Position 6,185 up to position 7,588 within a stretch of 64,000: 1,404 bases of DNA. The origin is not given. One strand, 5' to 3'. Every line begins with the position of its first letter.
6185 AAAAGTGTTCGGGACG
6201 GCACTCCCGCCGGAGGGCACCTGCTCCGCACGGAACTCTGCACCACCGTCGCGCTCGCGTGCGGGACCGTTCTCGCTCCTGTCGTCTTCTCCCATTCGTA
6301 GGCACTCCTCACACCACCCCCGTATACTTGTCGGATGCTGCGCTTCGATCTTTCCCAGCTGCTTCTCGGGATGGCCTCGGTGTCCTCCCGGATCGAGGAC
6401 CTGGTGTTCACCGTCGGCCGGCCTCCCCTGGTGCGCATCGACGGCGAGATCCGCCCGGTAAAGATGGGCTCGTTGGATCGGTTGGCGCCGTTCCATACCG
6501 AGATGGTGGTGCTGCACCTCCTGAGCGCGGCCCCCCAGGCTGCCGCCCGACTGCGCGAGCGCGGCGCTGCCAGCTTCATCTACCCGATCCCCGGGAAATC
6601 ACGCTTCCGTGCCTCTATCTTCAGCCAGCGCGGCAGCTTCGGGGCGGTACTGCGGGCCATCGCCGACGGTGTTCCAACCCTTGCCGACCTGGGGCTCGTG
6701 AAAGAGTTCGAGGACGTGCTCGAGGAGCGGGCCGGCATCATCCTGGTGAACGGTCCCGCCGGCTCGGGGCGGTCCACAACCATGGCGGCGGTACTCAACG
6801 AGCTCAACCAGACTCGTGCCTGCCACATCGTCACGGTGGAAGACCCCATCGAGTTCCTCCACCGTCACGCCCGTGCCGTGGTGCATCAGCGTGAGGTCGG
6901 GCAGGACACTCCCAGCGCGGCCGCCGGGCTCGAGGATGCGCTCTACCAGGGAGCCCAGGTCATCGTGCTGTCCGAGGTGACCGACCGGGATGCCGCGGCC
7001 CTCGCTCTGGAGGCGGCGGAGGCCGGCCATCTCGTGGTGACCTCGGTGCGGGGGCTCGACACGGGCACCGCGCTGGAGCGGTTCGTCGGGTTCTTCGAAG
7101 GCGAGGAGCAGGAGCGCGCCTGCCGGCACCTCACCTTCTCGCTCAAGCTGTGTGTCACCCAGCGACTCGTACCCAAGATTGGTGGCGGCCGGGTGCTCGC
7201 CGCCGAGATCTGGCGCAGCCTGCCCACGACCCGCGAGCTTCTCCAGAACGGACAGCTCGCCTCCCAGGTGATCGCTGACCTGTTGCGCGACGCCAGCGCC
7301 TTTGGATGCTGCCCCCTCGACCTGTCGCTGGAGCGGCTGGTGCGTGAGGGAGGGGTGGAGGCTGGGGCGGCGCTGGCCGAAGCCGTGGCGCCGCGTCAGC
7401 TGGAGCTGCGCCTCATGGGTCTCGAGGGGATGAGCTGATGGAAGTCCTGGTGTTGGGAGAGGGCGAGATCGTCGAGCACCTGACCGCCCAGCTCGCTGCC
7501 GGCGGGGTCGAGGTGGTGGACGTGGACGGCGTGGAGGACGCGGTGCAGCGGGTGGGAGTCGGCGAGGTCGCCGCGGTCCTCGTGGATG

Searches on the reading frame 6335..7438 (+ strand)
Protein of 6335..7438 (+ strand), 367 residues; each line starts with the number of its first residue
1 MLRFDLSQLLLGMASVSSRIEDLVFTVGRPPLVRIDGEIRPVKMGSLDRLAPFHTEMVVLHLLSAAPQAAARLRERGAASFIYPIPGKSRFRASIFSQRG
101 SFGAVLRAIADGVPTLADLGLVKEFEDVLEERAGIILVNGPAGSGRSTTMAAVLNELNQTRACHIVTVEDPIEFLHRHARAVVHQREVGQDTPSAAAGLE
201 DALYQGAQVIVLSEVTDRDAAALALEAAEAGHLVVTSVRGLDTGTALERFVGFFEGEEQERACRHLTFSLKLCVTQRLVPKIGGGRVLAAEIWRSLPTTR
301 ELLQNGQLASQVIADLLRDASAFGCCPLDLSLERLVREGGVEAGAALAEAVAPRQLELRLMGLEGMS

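Call 17: search_protein_families(library=pfam, proteins=[window:6335-7438:+], max_evalue=0.01)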
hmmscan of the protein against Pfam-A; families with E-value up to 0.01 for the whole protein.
window:6335-7438:+ (367 aa): 6 families
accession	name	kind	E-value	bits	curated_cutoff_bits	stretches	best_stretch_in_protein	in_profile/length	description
PF00437.27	T2SSE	-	3.5e-26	92.2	24.9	1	65-282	69-281/370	Type II/IV secretion system protein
PF13191.12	AAA_16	-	3.2e-05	24.9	32.6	1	123-219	14-104/167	AAA ATPase domain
PF13401.12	AAA_22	-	0.00032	21.5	27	1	132-212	4-90/130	AAA domain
PF25199.1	nSTAND_NTPase5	-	0.00044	20.5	34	1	127-183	35-91/145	Novel STAND NTPase 5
PF13604.12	AAA_30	-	0.0025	18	27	1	126-166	11-47/191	AAA domain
PF13671.12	AAA_33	-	0.0047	17.7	27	0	136-236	2-101/143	AAA domain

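Call 18: find_encoding_contigs(protein=window:6335-7438:+, flank=10000, max_places=6)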
Protein window:6335-7438:+ (367 aa): 1 contig read that carries it; 1 place shown.
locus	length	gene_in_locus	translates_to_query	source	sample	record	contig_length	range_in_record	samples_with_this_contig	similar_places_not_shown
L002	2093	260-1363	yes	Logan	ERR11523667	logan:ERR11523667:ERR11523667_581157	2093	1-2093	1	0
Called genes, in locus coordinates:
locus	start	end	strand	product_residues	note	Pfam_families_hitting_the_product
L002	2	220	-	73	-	?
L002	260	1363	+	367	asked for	PF00437:T2SSE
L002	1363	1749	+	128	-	-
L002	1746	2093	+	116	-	?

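Call 70: find_homologous_proteins(query=window:6335-7438:+, max_evalue=1e-30)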
Query window:6335-7438:+ (367 aa): 633 proteins with E <= 1e-30 among 8000 candidates; the best 120 are listed.
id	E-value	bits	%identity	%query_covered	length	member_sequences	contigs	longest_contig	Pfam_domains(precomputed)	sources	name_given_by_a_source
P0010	8.1e-231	783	100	100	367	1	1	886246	PF00437.27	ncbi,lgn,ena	-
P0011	6.2e-146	504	66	99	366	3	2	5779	PF00437.27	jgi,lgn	-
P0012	2.5e-142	492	64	99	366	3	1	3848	PF00437.27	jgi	jgi:twitching motility protein PilT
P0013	6.0e-142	490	63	99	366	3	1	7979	PF00437.27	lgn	-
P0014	2.5e-140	485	63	98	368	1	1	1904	PF00437.27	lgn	-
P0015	1.9e-136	472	62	99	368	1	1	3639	PF00437.27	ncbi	-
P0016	5.7e-135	468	62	100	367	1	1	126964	PF00437.27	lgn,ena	-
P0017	5.9e-135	468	59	99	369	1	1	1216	PF00437.27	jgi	jgi:twitching motility protein PilT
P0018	1.7e-134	466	61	99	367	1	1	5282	PF00437.27,PF13191.13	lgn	-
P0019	1.6e-110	387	53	99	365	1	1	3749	PF00437.27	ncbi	-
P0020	1.4e-106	374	53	99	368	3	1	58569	PF00437.27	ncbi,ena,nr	ncbi:MAG: Flp pilus assembly complex ATPase component TadA [Acidobacteriia bacterium]|nr:Flp pilus a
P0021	2.8e-106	373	54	98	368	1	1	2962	PF00437.27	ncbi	-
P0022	5.6e-106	372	52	99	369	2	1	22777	PF00437.27,PF13604.13,PF25199.2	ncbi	-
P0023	1.2e-105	371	53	99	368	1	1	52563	PF00437.27,PF25199.2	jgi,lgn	-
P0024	8.9e-105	368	52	98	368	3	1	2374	PF00437.27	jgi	-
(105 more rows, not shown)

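Call 71: find_encoding_contigs(protein=P0016, flank=10000, max_places=2)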
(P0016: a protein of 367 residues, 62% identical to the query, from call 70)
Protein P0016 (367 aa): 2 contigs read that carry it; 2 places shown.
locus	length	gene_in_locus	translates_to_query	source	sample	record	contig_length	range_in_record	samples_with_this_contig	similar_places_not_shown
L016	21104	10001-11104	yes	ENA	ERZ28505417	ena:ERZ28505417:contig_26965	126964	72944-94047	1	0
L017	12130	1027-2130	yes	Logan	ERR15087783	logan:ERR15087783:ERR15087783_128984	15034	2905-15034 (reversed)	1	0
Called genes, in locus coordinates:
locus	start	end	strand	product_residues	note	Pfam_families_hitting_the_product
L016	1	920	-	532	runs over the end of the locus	PF04607:RelA_SpoT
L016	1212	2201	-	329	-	PF01180:DHO_dh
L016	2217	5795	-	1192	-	PF01855:POR_N, PF17147:PFOR_II, PF01558:POR, PF10371:EKR, PF00037:Fer4 (weak), PF12838:Fer4_7, PF13237:Fer4_10, PF13484:Fer4_16, +5 more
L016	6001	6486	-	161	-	PF13432:TPR_16 (faint), PF00515:TPR_1 (faint), PF07719:TPR_2 (faint), PF13176:TPR_7 (faint), PF13374:TPR_10 (faint), PF13424:TPR_12 (faint), PF14559:TPR_19 (faint)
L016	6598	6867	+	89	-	-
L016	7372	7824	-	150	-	-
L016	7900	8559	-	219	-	PF01464:SLT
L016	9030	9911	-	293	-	PF02899:Phage_int_SAM_1, PF13495:Phage_int_SAM_4 (weak), PF00589:Phage_integrase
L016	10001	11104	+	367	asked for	PF00437:T2SSE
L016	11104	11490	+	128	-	-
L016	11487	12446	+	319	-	PF20030:bpMoxR, PF05496:RuvB_N (faint), PF00004:AAA (weak), PF07726:AAA_3, PF07728:AAA_5, PF17863:AAA_lid_2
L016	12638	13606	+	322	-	PF01882:DUF58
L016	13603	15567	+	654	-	PF11992:TgpA_N, PF01841:Transglut_core, PF13559:DUF4129 (weak)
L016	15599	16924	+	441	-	PF25145:NfeD1b_N, PF24961:NfeD_membrane, PF01957:NfeD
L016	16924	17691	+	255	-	PF01145:Band_7, PF13421:Band_7_1 (faint)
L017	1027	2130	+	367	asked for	PF00437:T2SSE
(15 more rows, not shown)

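Call 72: find_encoding_contigs(protein=P0011, flank=10000, max_places=2)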
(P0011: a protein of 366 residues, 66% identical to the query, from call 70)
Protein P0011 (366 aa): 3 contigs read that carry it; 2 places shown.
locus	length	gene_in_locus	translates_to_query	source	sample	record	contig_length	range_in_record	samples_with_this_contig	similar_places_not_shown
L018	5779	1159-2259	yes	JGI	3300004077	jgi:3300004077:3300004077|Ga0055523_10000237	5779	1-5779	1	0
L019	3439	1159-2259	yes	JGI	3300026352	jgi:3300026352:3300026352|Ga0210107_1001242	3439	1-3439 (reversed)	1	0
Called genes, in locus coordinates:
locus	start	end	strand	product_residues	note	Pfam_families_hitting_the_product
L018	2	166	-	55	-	?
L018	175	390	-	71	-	-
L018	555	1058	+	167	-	-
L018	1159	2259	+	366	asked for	PF00437:T2SSE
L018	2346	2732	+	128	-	-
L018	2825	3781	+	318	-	PF20030:bpMoxR, PF05496:RuvB_N (faint), PF00004:AAA (weak), PF07726:AAA_3, PF07728:AAA_5, PF17863:AAA_lid_2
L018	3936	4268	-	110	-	-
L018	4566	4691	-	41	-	-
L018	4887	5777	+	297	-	?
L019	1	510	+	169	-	?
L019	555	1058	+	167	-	-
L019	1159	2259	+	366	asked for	PF00437:T2SSE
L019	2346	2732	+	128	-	-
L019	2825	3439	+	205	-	?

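Call 73: find_encoding_contigs(protein=P0013, flank=10000, max_places=2)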
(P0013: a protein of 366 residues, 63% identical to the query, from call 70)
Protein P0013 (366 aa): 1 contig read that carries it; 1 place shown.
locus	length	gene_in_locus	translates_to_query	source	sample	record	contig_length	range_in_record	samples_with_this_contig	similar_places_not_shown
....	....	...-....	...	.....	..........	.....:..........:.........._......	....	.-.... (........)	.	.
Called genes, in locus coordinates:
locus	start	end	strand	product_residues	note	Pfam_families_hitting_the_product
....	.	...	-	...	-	?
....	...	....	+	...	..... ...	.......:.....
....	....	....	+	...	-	-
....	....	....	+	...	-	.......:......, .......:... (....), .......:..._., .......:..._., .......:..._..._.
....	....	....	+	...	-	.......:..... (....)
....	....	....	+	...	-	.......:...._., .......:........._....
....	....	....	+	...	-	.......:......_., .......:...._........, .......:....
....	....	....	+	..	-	?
